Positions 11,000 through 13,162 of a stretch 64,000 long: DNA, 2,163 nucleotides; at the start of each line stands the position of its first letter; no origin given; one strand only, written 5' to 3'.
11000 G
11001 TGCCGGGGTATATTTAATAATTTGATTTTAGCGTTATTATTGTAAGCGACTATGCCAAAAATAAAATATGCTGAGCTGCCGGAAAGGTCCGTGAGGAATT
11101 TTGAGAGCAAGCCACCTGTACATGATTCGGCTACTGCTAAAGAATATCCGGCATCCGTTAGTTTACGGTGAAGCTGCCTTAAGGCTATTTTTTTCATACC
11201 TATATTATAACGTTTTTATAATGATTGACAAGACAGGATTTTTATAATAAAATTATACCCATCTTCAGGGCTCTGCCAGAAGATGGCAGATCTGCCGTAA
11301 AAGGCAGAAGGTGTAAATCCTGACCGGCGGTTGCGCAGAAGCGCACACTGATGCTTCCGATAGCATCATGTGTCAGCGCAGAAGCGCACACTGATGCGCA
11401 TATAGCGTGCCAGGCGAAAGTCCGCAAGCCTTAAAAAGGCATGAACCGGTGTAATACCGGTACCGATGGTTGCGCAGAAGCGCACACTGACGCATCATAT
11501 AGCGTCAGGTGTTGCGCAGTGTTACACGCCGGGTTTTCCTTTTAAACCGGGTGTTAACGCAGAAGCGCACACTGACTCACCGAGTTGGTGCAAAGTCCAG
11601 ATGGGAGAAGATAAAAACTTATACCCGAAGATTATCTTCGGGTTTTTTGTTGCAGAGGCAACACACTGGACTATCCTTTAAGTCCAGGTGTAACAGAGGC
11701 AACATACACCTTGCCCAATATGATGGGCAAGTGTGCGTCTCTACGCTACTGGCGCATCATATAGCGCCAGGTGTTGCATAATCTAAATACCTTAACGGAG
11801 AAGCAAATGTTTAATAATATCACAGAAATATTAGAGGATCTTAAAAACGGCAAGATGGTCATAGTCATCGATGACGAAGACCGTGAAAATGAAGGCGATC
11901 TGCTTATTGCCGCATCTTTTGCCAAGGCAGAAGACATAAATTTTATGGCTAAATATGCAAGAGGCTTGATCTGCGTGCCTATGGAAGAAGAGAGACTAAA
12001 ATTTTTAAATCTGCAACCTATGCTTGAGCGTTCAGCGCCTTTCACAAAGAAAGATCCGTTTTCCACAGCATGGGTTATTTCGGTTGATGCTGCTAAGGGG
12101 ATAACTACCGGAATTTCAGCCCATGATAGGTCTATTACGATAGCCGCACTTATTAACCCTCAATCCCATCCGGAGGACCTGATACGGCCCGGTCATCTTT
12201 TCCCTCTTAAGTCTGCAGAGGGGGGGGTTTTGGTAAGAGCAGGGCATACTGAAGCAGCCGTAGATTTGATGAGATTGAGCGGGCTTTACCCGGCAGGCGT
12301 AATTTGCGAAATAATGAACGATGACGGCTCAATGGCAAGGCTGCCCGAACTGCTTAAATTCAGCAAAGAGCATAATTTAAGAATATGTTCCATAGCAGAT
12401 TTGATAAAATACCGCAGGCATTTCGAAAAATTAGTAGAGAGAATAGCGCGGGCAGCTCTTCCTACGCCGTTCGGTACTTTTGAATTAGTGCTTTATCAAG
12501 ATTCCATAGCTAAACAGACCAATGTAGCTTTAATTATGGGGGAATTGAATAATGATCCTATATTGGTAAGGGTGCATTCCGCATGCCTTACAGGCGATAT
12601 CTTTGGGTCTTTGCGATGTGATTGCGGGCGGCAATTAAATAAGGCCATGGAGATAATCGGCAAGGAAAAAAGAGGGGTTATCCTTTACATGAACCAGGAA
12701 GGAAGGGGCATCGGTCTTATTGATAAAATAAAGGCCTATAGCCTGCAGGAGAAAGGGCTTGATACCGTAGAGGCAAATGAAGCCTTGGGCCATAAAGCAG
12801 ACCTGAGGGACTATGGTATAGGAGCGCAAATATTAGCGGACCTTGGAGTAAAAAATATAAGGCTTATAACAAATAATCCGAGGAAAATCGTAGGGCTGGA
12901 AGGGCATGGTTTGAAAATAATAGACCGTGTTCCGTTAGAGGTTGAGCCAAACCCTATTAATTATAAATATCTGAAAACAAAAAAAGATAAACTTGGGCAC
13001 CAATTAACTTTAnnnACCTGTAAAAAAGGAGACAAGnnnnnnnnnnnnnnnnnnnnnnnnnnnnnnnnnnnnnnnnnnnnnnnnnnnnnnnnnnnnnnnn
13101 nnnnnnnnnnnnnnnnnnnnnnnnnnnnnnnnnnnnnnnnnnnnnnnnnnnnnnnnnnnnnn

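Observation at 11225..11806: FMN riboswitch about 2.5 times normal length, expanded by four copies of a 20-nt hairpin repeat plus a second repeated hairpin reaching the ribBA RBS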

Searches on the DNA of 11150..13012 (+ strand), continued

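Call 33: search_with_rna_model(model_id=R1, sources=[window, L001, L002, L003, L004, L005, L006, L007, L008, L009, L010, L011, L012, L013, L014, L015, L016, L017, L018, L019, L020, L021, L022, L023, L024, L025, L026, L027, L028, L029, L030, L031, L032, L033, L034, L035, L036, L037, L038, L039, L040, L041, L042, L043, L044, L045, L046, L047, L048, L049, L050, L051, L052, L053, L054, L055, L056, L057, L058, L059, L060, L061, L062, L063, L064, L065, L066, L067, L068, L069, L070, L071, L072, L073, L074, L075, L076, L077, L078, L079, L080, L117], max_evalue=10, make_alignment=true)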
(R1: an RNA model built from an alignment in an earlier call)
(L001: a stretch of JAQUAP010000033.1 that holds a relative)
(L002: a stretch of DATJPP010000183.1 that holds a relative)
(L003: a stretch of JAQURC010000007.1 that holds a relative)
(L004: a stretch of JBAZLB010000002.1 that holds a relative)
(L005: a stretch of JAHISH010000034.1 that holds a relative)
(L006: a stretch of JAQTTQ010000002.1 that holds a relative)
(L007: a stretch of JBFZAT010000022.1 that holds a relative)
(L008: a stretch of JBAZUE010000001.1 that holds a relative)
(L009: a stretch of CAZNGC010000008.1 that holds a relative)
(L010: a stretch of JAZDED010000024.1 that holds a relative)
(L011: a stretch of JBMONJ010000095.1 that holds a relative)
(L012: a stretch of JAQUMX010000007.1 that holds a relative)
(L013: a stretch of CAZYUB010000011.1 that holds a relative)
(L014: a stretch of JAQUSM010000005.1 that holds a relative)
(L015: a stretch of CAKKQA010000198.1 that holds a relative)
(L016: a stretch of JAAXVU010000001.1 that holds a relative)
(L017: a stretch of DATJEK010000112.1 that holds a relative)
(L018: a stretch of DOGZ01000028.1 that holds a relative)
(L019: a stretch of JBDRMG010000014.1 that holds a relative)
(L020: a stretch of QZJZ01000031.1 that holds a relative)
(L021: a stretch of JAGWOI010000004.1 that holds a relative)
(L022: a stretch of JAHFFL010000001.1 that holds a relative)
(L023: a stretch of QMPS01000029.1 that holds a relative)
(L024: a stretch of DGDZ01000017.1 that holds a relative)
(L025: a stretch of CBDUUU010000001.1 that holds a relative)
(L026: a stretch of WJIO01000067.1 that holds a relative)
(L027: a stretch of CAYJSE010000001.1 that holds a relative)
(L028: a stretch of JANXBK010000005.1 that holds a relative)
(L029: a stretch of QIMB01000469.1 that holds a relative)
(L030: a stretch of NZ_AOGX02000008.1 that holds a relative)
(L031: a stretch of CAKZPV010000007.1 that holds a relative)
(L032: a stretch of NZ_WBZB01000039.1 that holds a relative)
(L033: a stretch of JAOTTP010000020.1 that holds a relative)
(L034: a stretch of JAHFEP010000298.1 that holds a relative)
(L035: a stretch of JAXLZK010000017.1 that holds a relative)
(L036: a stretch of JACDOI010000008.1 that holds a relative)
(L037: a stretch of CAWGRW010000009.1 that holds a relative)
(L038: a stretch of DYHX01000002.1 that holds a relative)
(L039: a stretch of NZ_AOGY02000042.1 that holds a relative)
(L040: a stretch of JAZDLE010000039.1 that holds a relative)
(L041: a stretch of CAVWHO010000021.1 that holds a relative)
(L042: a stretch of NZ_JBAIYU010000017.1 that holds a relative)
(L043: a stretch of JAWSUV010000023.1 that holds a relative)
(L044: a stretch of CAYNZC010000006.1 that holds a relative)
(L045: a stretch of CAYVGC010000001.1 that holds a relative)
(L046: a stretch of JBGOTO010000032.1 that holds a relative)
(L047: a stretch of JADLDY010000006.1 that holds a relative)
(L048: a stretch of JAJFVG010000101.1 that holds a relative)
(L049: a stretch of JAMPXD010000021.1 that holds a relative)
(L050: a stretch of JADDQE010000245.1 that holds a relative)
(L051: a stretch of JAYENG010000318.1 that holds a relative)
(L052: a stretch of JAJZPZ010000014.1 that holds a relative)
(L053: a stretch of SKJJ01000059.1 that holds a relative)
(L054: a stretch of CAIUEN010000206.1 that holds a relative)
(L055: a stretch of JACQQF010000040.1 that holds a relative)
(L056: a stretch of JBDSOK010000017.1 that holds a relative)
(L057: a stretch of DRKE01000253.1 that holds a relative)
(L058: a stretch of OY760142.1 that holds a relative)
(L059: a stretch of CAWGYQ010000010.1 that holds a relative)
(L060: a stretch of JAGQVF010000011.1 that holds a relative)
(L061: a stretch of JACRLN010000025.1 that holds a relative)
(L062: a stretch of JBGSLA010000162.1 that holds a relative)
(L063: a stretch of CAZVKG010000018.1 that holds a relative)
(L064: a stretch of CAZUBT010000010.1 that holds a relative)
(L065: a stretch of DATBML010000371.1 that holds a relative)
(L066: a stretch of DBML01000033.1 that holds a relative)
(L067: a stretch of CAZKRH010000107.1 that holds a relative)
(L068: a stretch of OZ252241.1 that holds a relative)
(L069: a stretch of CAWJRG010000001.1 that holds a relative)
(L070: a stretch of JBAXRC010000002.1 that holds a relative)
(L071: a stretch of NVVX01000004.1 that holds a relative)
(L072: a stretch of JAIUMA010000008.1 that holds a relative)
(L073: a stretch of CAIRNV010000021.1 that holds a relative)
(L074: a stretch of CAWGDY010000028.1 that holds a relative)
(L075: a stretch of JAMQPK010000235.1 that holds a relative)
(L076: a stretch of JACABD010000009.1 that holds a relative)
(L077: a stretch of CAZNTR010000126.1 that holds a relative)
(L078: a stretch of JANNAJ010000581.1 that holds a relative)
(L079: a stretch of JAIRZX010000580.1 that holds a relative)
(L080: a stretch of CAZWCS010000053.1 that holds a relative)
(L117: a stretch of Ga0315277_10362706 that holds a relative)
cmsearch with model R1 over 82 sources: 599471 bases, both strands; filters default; matches with E-value up to 10: 29.
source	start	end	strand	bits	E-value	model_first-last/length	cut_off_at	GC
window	11471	11512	+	59.9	6.2e-10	1-42/42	no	0.55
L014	2772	2813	+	57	2.6e-09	1-42/42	no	0.6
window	11706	11747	-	52.8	2e-08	1-42/42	no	0.52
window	11332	11373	+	52.7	2.1e-08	1-42/42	no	0.52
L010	2704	2745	+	51.8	3.3e-08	1-42/42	no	0.57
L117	1298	1339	+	51.8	3.3e-08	1-42/42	no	0.6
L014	2815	2857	+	51.1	4.7e-08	1-42/42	no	0.53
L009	2721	2763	+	50.8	5.3e-08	1-42/42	no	0.6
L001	2829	2871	+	50.8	5.3e-08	1-42/42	no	0.56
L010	2759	2804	+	46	5.5e-07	1-42/42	no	0.52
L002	2749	2794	+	45.4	7.5e-07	1-42/42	no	0.65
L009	2764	2804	+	45.1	8.6e-07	1-42/42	no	0.59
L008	2865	2909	+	44.2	1.3e-06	1-42/42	no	0.62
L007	2887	2926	+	39.7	1.2e-05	1-42/42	no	0.55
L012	2249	2292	+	35.7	8e-05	1-42/42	no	0.68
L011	1301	1346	-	22.9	0.041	1-42/42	no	0.57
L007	2789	2821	+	22.8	0.042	1-42/42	no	0.64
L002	2762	2797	-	17.5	0.57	1-42/42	no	0.56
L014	2829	2872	-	15.3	1.6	1-42/42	no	0.52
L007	2737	2778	+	14.9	2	1-42/42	no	0.43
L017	602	622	+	13.3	4.5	1-42/42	no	0.76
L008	2878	2910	-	12.6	6.1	1-42/42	no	0.61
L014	2785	2820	-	12.6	6.1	1-42/42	no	0.5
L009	2870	2909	+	12.5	6.3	1-42/42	no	0.55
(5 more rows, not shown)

Alignment A4: 29 matches aligned to the model, 75 columns, each read 5' to 3' on its own strand. Consensus structure (alignment columns), stored with it:
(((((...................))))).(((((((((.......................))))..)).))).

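Call 60: search_with_rna_model(model_id=R1, source=window, filters=off, max_evalue=10)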
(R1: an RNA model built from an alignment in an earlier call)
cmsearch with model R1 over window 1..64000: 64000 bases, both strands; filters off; matches with E-value up to 10: 14.
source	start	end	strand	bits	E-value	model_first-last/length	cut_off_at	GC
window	11471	11512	+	59.9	6.7e-11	1-42/42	no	0.55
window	11706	11747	-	52.8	2.2e-09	1-42/42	no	0.52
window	11332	11373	+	52.7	2.3e-09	1-42/42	no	0.52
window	11648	11691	+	33.6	2.4e-05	1-42/42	no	0.48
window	11734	11774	+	27.9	0.00039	1-42/42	no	0.56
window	11375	11417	+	25.1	0.0015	1-42/42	no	0.6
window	11556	11591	+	18.2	0.042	1-42/42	no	0.58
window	11484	11518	-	14.9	0.21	1-42/42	no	0.51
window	11520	11554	+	12.9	0.58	1-42/42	no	0.49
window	11345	11382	-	9.7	2.7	1-42/42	no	0.5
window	11663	11695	-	8.7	4.4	1-42/42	no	0.42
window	39217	39280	+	7.9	6.5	1-42/42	no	0.39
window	28760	28786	-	7.7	7.1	17-39/42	no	0.59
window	43230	43264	-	7.4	8.2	1-42/42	no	0.6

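Call 62: search_with_rna_model(model_id=R1, sources=[L118, L119, L120, L122], max_evalue=1, show_alignments=3)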
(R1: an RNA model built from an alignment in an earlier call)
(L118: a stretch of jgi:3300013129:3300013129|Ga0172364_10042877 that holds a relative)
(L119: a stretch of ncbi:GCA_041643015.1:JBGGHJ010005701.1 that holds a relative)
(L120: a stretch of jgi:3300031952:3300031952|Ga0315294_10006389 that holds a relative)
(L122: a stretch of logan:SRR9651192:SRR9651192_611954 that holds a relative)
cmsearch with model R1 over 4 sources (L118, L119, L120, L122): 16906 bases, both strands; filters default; matches with E-value up to 1: 4.
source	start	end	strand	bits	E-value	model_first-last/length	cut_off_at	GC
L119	2815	2857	+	49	3.6e-09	1-42/42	no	0.63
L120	2697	2739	-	35.5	2.5e-06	1-42/42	no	0.58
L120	2637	2679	+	24.8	0.00046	1-42/42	no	0.53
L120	4847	4871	+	11.8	0.26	1-42/42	no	0.56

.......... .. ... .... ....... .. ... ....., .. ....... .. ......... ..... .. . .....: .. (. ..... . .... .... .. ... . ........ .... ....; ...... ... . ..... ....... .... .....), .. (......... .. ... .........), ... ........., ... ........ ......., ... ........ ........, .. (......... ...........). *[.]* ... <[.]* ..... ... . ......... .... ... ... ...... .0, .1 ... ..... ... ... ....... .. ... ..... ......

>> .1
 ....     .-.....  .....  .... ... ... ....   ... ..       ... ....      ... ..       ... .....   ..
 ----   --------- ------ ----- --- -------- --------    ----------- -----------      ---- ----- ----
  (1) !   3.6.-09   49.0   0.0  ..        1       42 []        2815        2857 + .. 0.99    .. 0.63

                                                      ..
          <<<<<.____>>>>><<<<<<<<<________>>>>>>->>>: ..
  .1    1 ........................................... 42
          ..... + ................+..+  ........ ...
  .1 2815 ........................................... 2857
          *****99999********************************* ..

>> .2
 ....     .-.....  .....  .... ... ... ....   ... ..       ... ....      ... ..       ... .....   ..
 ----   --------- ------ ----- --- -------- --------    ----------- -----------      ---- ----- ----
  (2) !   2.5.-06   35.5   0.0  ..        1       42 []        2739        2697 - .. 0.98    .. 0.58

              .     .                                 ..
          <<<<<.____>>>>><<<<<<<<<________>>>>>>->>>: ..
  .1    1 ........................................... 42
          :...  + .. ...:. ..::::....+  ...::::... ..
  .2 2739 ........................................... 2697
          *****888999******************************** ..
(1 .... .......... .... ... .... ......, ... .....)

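Call 63: search_rna_families(source=L120, start=2340, end=3030, threshold=evalue, max_evalue=1, show_alignments=1)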
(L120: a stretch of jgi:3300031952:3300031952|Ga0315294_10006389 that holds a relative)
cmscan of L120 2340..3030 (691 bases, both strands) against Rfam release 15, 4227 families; matches with E-value up to 1: 12.
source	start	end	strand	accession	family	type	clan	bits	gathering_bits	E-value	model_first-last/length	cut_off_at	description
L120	2508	2654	+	RF00050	FMN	Cis-reg; riboswitch;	-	67.3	66.2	4.8e-15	1-138/138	no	FMN riboswitch aptamer (RFN element)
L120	2760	2842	+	RF02837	anti-hemB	Gene; sRNA;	-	35.7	49.5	1.3e-06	1-81/81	no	Burkholderia RNA 7 (anti-hemB)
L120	2559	2606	-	RF03394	mir-2574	Gene; miRNA;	-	25.8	90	0.0052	10-60/68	no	mir-2574 microRNA precursor family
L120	2559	2606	+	RF03394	mir-2574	Gene; miRNA;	-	24.1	90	0.016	10-60/68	no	mir-2574 microRNA precursor family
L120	2557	2608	-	RF03734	mir-4773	Gene; miRNA;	-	23.9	100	0.086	1-78/78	no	mir-4773 microRNA precursor family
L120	2876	2962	+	RF04096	mir-4433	Gene; miRNA;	-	23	77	0.054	1-83/83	no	mir-4433 microRNA precursor family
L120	2713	2840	+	RF04315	manA-II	Cis-reg;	-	21.3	100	0.36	1-147/147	no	manA_II ncRNA motif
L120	2557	2608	+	RF03734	mir-4773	Gene; miRNA;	-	21.1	100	0.42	1-78/78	no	mir-4773 microRNA precursor family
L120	2559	2606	-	RF04096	mir-4433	Gene; miRNA;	-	20.7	77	0.23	1-83/83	no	mir-4433 microRNA precursor family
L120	2877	2959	-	RF03788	MIR5304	Gene; miRNA;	-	18.9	75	0.34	1-80/80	no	MIR5304 microRNA precursor family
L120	2526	2639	+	RF03227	mir-2528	Gene; miRNA;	-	18.8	102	0.72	1-118/118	no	mir-2528 microRNA precursor family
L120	2773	2812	-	RF00624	P9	Gene;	-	16.9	43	0.56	1-74/74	no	Pseudomonas sRNA P9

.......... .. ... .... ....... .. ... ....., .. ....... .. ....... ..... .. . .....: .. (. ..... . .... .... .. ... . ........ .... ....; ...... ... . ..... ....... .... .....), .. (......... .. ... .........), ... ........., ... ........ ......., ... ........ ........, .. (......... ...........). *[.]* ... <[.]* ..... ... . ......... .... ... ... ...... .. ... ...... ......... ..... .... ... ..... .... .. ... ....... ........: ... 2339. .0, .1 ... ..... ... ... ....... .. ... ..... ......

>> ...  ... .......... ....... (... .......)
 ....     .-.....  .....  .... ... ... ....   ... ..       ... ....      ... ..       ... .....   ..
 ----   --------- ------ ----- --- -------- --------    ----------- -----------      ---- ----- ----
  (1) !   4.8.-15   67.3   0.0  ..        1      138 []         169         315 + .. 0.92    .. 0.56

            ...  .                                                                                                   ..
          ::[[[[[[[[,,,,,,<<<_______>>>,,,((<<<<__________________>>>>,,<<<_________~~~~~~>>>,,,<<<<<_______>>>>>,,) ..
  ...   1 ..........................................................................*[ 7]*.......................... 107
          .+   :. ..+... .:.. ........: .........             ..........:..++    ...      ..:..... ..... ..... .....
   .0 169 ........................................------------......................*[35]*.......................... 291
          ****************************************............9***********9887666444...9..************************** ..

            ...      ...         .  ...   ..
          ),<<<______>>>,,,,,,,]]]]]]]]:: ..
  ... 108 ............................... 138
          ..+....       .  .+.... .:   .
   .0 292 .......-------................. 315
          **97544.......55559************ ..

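Call 67: search_with_rna_model(model_id=R1, sources=[window, L001, L002, L003, L004, L005, L006, L007, L008, L009, L010, L011, L012, L013, L014, L015, L117, L118, L119, L120], max_evalue=0.01, make_alignment=true)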
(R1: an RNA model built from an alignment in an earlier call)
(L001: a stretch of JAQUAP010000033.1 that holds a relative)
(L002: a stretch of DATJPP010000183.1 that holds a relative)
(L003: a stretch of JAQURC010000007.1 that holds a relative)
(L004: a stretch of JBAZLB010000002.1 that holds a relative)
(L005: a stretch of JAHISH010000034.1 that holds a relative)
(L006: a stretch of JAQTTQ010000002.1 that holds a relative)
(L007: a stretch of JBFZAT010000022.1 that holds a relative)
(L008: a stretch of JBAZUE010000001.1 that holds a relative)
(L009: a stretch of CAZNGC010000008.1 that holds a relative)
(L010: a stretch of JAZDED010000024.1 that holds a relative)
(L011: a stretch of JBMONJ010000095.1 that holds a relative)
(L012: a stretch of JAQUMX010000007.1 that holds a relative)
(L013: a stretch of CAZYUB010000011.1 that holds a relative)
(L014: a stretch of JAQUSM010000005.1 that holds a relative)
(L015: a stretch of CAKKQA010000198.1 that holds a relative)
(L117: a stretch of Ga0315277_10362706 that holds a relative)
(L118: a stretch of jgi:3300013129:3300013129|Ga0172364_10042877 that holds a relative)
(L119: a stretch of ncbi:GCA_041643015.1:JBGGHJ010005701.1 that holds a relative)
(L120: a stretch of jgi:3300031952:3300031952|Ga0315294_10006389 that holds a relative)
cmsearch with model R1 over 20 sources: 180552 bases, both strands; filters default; matches with E-value up to 0.01: 21.
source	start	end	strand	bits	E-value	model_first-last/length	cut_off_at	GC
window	11471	11512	+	59.9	1.9e-10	1-42/42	no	0.55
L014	2772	2813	+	57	7.7e-10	1-42/42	no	0.6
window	11706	11747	-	52.8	6.1e-09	1-42/42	no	0.52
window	11332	11373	+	52.7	6.5e-09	1-42/42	no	0.52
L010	2704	2745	+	51.8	9.9e-09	1-42/42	no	0.57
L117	1298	1339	+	51.8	1e-08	1-42/42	no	0.6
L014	2815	2857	+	51.1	1.4e-08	1-42/42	no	0.53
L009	2721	2763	+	50.8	1.6e-08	1-42/42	no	0.6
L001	2829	2871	+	50.8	1.6e-08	1-42/42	no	0.56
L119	2815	2857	+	49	3.8e-08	1-42/42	no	0.63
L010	2759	2804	+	46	1.7e-07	1-42/42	no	0.52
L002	2749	2794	+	45.4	2.2e-07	1-42/42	no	0.65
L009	2764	2804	+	45.1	2.6e-07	1-42/42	no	0.59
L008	2865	2909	+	44.2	4.1e-07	1-42/42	no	0.62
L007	2887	2926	+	39.7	3.6e-06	1-42/42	no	0.55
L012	2249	2292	+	35.7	2.4e-05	1-42/42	no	0.68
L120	2697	2739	-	35.5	2.7e-05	1-42/42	no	0.58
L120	2637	2679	+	24.8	0.005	1-42/42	no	0.53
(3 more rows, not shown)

Alignment A5: 21 matches aligned to the model, 65 columns, each read 5' to 3' on its own strand. Consensus structure (alignment columns), stored with it:
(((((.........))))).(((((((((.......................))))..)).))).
